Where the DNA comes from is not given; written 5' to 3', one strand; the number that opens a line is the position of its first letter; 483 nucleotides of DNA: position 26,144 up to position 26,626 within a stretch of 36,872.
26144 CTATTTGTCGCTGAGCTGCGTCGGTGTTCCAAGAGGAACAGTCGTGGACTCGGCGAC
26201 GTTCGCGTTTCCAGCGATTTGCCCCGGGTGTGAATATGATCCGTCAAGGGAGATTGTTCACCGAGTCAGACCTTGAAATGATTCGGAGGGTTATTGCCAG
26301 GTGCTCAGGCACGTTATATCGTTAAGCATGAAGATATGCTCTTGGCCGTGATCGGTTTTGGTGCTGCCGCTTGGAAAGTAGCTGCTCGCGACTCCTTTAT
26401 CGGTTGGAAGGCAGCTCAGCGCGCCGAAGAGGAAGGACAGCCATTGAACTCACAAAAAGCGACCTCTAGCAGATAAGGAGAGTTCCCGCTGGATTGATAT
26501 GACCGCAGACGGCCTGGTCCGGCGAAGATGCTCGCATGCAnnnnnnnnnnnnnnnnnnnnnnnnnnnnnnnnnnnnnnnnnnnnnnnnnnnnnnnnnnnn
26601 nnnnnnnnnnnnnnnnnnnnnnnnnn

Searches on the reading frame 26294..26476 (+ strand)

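Call 60: search_protein_families(library=pfam, proteins=[window:26294-26476:+], max_evalue=0.1)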
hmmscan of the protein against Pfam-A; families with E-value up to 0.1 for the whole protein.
window:26294-26476:+ (60 aa): 1 family
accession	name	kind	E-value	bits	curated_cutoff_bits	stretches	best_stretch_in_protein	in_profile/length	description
PF14236.12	DruA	-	1.4e-09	38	27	1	2-45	80-125/297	Druantia protein DruA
